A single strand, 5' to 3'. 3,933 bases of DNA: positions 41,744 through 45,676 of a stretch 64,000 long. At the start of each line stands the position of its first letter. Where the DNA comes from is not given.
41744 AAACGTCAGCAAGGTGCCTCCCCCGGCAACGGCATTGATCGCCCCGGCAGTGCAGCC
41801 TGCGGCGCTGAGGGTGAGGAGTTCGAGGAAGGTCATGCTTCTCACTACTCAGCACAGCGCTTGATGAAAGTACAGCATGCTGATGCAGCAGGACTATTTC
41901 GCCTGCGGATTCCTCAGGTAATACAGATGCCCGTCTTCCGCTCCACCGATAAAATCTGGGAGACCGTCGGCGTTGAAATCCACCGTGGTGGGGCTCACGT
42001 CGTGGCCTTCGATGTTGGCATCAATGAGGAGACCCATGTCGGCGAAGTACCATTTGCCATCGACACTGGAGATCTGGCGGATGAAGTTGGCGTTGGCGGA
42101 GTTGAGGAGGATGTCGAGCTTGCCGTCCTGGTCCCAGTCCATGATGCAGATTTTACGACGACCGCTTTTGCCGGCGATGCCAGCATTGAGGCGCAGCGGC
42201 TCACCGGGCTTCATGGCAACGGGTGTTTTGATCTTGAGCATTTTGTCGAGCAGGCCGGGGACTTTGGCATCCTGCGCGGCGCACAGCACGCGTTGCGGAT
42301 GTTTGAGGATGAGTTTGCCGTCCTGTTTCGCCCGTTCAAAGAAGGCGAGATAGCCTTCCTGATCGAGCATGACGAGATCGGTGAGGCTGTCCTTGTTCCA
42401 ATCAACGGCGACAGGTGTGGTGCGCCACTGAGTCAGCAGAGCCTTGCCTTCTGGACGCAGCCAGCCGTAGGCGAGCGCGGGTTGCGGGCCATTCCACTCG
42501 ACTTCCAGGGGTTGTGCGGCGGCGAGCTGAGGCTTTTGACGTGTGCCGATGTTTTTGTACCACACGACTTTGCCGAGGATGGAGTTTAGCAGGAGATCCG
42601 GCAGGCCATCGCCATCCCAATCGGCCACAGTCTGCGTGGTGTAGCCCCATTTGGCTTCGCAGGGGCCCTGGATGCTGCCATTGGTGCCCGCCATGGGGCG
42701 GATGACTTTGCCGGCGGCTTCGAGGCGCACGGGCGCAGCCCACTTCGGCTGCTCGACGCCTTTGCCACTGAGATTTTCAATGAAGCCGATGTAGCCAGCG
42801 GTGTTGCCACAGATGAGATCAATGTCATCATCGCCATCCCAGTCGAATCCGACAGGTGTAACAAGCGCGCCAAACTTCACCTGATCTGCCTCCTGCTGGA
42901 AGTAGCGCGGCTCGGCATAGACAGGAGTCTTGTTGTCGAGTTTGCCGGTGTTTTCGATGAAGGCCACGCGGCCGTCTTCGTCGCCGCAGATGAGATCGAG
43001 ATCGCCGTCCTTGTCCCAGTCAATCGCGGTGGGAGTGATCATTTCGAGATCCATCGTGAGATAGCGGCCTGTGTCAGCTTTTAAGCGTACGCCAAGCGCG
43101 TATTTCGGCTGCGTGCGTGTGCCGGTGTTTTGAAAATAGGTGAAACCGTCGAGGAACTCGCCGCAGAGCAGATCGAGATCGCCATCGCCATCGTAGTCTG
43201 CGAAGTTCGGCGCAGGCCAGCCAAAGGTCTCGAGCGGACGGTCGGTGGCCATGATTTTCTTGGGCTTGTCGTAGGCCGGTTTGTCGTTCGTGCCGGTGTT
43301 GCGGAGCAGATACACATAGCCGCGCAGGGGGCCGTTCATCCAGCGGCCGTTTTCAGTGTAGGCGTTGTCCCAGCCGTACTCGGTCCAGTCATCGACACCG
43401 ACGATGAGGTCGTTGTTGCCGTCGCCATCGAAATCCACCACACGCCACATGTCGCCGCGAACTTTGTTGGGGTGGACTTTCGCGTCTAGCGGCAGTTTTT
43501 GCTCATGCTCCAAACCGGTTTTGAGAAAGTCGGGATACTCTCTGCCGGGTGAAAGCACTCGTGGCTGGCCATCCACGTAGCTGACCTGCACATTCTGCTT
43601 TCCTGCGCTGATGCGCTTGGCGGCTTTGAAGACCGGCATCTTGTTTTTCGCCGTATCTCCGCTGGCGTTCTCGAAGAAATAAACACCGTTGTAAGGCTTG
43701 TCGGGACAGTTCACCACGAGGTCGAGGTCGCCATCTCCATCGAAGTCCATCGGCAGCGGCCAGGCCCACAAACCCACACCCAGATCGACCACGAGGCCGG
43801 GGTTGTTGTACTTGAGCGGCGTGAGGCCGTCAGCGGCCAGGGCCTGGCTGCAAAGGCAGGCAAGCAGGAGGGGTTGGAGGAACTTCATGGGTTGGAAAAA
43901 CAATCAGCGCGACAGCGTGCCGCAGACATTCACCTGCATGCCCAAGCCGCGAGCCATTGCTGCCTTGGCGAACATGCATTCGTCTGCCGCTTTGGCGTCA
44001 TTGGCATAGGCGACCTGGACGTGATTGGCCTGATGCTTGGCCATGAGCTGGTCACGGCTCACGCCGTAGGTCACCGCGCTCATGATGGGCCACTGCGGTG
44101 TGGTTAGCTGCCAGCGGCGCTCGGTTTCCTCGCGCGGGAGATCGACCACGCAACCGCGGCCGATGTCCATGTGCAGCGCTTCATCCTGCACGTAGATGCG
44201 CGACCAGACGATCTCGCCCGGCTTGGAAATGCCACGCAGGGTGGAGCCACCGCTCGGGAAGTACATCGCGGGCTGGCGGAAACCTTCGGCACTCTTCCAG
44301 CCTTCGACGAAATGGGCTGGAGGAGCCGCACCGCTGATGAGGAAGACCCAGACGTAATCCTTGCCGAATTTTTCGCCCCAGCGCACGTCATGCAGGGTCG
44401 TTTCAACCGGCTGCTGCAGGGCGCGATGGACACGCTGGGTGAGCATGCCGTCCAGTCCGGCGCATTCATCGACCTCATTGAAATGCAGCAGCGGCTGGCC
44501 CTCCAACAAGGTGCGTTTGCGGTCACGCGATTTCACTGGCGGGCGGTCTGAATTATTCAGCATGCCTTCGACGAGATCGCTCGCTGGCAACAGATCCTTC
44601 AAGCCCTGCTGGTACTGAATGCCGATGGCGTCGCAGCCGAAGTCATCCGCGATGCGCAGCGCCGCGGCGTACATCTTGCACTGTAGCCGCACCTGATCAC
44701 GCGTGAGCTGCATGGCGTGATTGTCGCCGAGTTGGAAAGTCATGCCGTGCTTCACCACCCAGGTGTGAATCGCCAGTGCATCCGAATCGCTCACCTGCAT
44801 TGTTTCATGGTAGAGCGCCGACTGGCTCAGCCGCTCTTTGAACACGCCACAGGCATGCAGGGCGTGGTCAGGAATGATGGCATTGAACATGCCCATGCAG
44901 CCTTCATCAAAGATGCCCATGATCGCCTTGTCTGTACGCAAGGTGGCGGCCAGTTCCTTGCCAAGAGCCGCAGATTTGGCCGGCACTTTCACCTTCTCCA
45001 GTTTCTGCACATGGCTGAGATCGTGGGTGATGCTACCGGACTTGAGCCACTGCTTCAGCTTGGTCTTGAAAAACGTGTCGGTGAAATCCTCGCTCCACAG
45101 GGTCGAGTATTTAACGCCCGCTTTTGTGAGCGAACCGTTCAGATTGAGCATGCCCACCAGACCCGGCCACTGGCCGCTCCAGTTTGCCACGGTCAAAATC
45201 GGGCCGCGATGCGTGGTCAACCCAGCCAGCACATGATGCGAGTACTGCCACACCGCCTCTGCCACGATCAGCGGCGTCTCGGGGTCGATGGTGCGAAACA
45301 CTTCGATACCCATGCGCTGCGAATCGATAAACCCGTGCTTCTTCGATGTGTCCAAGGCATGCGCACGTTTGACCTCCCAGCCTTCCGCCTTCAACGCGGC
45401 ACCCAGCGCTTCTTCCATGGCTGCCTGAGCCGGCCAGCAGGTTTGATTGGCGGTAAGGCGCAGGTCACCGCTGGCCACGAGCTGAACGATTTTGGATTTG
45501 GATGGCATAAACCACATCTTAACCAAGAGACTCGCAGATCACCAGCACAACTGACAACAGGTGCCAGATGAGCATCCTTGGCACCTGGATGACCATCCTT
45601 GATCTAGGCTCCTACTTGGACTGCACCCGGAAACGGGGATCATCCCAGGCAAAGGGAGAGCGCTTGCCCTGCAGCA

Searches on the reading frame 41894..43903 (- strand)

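Call 53: search_protein_families(library=pfam, proteins=[window:41894-43903:-], max_evalue=0.0001)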
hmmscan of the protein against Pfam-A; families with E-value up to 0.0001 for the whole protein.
window:41894-43903:- (669 aa): 3 families
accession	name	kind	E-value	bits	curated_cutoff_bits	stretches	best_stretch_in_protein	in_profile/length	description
PF13517.12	FG-GAP_3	-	1.4e-29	102.9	26.9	2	157-246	1-60/61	FG-GAP-like repeat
PF01839.29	FG-GAP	-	1.1e-12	48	22.1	0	155-174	7-26/37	FG-GAP repeat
PF12256.14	TcdB_toxin_midN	-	3.5e-07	30.1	24.8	0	135-170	12-47/181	Insecticide toxin TcdB middle/N-terminal region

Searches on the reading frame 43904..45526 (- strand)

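Call 53: search_protein_families(library=pfam, proteins=[window:43904-45526:-], max_evalue=0.0001)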
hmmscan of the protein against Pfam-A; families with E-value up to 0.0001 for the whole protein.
window:43904-45526:- (540 aa): 2 families
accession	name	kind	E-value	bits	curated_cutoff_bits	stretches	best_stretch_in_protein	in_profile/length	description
PF02952.23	Fucose_iso_C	-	2.1e-07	31.1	29.3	1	419-513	30-127/143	L-fucose isomerase, C-terminal domain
PF07881.17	Fucose_iso_N1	-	7.4e-05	23.1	28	0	86-151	78-141/169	L-fucose isomerase, first N-terminal domain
